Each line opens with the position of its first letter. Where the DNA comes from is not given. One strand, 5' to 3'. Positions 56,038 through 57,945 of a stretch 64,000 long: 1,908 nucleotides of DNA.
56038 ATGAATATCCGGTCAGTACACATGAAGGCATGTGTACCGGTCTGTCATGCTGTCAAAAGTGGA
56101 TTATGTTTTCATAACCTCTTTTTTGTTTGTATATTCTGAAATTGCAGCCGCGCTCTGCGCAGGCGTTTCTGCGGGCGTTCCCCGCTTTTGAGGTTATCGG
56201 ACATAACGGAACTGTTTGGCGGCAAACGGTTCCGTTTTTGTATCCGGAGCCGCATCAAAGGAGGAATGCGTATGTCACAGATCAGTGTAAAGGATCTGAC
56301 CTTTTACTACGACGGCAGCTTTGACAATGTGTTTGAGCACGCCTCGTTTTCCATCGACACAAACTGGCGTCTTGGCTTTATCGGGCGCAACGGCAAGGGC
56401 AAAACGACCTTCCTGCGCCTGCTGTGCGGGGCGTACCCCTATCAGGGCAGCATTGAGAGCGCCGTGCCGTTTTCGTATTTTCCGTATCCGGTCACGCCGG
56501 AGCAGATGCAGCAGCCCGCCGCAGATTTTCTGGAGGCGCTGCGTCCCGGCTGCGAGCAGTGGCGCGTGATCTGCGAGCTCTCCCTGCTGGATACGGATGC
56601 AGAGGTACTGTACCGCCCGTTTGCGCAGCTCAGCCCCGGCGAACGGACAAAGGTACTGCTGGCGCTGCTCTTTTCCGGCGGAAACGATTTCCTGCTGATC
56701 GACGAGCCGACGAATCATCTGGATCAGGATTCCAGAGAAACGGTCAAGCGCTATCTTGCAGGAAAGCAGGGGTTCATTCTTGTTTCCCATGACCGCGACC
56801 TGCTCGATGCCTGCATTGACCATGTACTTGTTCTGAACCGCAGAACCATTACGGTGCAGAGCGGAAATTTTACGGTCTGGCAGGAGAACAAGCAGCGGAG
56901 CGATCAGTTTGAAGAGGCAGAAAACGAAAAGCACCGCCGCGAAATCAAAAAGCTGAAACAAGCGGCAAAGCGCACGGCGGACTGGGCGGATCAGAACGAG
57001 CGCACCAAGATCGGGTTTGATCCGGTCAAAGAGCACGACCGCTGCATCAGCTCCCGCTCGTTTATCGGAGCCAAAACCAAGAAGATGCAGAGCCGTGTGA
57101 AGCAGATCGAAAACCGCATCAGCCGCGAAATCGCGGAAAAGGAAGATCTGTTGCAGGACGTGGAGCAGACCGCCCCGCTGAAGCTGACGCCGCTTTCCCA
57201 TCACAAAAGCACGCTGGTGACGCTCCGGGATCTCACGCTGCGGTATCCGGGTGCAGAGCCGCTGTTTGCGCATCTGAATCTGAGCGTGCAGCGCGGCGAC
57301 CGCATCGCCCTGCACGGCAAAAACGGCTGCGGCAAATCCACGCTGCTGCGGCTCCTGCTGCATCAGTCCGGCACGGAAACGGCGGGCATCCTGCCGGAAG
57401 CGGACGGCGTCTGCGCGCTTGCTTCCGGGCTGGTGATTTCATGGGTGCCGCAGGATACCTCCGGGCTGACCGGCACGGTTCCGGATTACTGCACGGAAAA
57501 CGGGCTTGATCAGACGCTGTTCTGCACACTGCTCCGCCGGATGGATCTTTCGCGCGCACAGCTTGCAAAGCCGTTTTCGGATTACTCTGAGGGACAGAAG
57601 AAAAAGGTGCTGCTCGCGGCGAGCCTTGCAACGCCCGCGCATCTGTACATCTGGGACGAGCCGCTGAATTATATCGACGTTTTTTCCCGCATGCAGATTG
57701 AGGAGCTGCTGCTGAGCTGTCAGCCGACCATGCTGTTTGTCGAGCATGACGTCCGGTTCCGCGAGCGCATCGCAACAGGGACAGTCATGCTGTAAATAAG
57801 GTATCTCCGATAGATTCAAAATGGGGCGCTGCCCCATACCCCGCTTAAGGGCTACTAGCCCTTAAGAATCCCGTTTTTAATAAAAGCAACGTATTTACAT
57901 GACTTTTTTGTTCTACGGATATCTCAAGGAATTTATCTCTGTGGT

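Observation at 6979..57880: Gene-oriented structured repeat family: at least ten copies, each starting at or just after a stop codon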

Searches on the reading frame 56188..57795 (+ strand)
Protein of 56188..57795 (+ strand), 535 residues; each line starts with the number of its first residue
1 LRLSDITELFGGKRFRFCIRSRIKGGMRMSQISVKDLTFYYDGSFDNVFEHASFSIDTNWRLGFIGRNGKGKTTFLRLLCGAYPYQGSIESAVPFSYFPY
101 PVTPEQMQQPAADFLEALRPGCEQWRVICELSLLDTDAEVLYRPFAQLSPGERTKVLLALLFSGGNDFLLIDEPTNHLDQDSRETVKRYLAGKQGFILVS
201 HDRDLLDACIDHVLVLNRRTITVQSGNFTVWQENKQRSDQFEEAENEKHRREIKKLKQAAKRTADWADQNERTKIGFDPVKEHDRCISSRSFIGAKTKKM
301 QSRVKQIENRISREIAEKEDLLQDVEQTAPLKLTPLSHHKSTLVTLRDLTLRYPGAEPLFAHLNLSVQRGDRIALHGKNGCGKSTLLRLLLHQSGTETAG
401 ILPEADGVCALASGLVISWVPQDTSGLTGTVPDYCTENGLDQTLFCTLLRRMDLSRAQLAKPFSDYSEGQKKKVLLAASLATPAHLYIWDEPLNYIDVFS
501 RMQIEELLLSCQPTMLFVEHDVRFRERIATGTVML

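Call 38: search_protein_families(library=pfam, proteins=[window:56188-57792:+])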
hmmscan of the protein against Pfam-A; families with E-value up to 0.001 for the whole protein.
window:56188-57792:+ (535 aa): 9 families
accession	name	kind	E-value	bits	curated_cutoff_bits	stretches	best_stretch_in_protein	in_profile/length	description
PF00005.33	ABC_tran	-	1.4e-35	123.3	25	2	362-494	3-137/137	ABC transporter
PF13304.12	AAA_21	-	5.2e-14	53.5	27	0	143-180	233-273/304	AAA domain, putative AbiEii toxin, Type IV TA system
PF02463.25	SMC_N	-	7e-07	29.3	40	0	57-211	135-207/220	RecF/RecN/SMC N terminal domain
PF13476.12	AAA_23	-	5.9e-06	27.5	27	0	374-389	23-38/201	AAA domain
PF05729.18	NACHT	-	1.4e-05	25.4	26.7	0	372-392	2-22/167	NACHT domain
PF13401.12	AAA_22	-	1.8e-05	25.5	27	0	373-442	8-52/130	AAA domain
PF13555.12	AAA_29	-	6.8e-05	23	27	0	366-387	18-39/61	P-loop containing region of AAA domain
PF02367.23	TsaE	-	6.9e-05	23.2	26.6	0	362-396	13-47/128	Threonylcarbamoyl adenosine biosynthesis protein TsaE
PF13191.12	AAA_16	-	0.0004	21.4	32.6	0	366-405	18-59/167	AAA ATPase domain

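Call 47: find_encoding_contigs(protein=window:56188-57795:+, flank=1500, max_places=8)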
Protein window:56188-57795:+ (535 aa): no gene with exactly this product is on record in the collection.

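Call 60: find_homologous_proteins(query=window:56188-57792:+, max_evalue=1e-100)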
Query window:56188-57792:+ (535 aa): 7973 proteins with E <= 1e-100 among 8000 candidates; the best 120 are listed.
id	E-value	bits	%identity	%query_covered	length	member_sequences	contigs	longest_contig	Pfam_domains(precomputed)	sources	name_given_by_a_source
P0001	0.0e+0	1085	93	95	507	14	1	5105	PF00005.34,PF13401.13,PF02463.26,PF13304.13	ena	-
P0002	7.2e-297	1003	82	99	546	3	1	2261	PF00005.34,PF05729.19,PF13401.13,PF02463.26,PF13304.13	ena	-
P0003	3.4e-291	984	83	95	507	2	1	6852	PF00005.34,PF05729.19,PF02367.24,PF13401.13,PF02463.26,PF13304.13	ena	-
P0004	2.8e-286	968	82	95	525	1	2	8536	PF00005.34,PF05729.19,PF13555.13,PF13401.13,PF02463.26,PF13304.13,PF13191.13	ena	-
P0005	5.7e-283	957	83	94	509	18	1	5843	PF00005.34,PF13555.13,PF13401.13,PF02463.26,PF13304.13,PF13191.13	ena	-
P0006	1.3e-264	897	77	95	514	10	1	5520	PF00005.34,PF05729.19,PF13401.13,PF02463.26,PF13304.13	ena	-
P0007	1.7e-244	830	69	97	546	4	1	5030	PF00005.34,PF02367.24,PF02463.26,PF13304.13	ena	-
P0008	2.4e-244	830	72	94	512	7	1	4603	PF00005.34,PF05729.19,PF13401.13,PF02463.26,PF13304.13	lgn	-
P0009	1.0e-243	828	72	94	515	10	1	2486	PF00005.34,PF05729.19,PF02367.24,PF02463.26,PF13304.13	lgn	-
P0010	1.4e-241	821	70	94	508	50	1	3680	PF00005.34,PF05729.19,PF13555.13,PF02463.26,PF13304.13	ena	-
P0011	2.6e-241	820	71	95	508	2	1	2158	PF00005.34,PF05729.19,PF13555.13,PF13401.13,PF02463.26,PF13304.13,PF12848.14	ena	-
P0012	2.8e-241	820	69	95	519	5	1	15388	PF00005.34,PF05729.19,PF02367.24,PF13401.13,PF02463.26,PF13304.13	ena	-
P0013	6.0e-241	819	71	94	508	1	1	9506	PF01926.30,PF00005.34,PF05729.19,PF02367.24,PF13555.13,PF13401.13,PF03193.23,PF02463.26,PF13304.13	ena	-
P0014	1.1e-240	818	69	95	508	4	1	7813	PF00005.34,PF05729.19,PF02367.24,PF13401.13,PF02463.26,PF13304.13,PF12848.14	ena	-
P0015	1.4e-240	817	70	94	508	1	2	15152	PF00005.34,PF05729.19,PF13555.13,PF02463.26,PF13304.13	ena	-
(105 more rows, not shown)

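Call 61: find_encoding_contigs(protein=P0001, flank=700, max_places=3)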
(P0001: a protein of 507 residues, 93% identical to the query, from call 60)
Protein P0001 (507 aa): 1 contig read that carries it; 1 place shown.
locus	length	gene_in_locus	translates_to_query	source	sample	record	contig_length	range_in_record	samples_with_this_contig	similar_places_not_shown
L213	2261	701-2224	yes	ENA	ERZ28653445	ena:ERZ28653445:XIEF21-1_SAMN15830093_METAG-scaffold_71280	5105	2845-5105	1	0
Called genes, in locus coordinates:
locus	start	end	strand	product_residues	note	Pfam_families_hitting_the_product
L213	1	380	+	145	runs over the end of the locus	PF24585:YunG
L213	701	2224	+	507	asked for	PF00005:ABC_tran, PF02463:SMC_N (faint), PF13304:AAA_21 (faint), PF13401:AAA_22 (faint), PF00005:ABC_tran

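Call 62: find_encoding_contigs(protein=P0003, flank=700, max_places=3)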
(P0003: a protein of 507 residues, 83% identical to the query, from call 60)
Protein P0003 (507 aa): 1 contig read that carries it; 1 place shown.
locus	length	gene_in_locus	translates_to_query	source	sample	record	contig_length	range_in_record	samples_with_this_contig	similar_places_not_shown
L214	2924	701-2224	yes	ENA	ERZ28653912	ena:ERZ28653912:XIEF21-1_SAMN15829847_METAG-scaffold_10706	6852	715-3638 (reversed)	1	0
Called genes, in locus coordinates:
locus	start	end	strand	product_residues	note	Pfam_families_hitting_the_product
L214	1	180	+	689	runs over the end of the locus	PF13306:LRR_5, PF13855:LRR_8 (faint), PF13306:LRR_5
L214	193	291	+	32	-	-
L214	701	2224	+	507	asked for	PF02367:TsaE (faint), PF00005:ABC_tran, PF02463:SMC_N (faint), PF05729:NACHT (faint), PF13304:AAA_21 (faint), PF13401:AAA_22 (faint), PF00005:ABC_tran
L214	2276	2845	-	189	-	PF00484:Pro_CA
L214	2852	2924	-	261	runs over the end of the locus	?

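Call 63: find_encoding_contigs(protein=P0004, flank=700, max_places=3)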
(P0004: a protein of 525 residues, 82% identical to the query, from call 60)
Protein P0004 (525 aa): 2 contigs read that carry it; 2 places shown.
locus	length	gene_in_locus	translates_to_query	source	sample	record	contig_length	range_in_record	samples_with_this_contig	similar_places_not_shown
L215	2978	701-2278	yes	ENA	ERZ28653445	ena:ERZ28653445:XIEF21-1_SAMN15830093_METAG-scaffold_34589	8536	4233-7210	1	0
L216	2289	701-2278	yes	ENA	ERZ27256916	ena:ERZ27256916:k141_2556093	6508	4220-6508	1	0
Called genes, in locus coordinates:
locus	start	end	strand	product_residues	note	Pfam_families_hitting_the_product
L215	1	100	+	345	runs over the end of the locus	PF01757:Acyl_transf_3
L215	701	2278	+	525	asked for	PF13555:AAA_29 (faint), PF00005:ABC_tran, PF02463:SMC_N (faint), PF05729:NACHT (faint), PF13191:AAA_16 (faint), PF13304:AAA_21 (faint), PF13401:AAA_22 (faint), PF00005:ABC_tran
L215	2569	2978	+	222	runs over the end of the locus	-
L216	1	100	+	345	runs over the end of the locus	PF01757:Acyl_transf_3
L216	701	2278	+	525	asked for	PF13555:AAA_29 (faint), PF00005:ABC_tran, PF02463:SMC_N (faint), PF05729:NACHT (faint), PF13191:AAA_16 (faint), PF13304:AAA_21 (faint), PF13401:AAA_22 (faint), PF00005:ABC_tran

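Call 64: find_encoding_contigs(protein=P0005, flank=700, max_places=3)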
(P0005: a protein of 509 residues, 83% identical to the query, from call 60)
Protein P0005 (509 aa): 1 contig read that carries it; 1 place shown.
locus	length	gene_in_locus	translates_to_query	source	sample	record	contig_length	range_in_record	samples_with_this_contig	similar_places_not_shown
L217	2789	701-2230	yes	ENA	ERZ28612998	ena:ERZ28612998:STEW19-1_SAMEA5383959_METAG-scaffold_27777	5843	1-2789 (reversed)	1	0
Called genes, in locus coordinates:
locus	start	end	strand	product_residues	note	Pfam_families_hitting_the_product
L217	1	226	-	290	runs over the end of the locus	PF02811:PHP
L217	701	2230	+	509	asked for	PF13555:AAA_29 (faint), PF00005:ABC_tran, PF02463:SMC_N (faint), PF13191:AAA_16 (faint), PF13304:AAA_21 (faint), PF13401:AAA_22 (faint), PF00005:ABC_tran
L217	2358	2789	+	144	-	?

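Call 65: find_encoding_contigs(protein=P0006, flank=700, max_places=3)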
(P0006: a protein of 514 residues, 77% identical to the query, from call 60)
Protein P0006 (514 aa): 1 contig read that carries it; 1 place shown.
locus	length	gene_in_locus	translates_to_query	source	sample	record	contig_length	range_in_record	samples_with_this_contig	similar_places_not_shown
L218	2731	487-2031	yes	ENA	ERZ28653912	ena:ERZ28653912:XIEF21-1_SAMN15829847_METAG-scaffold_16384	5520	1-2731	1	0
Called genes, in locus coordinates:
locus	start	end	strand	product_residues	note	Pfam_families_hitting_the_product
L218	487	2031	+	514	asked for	PF00005:ABC_tran, PF02463:SMC_N (faint), PF05729:NACHT (faint), PF13304:AAA_21 (faint), PF13401:AAA_22 (faint), PF00005:ABC_tran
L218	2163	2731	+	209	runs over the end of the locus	PF00440:TetR_N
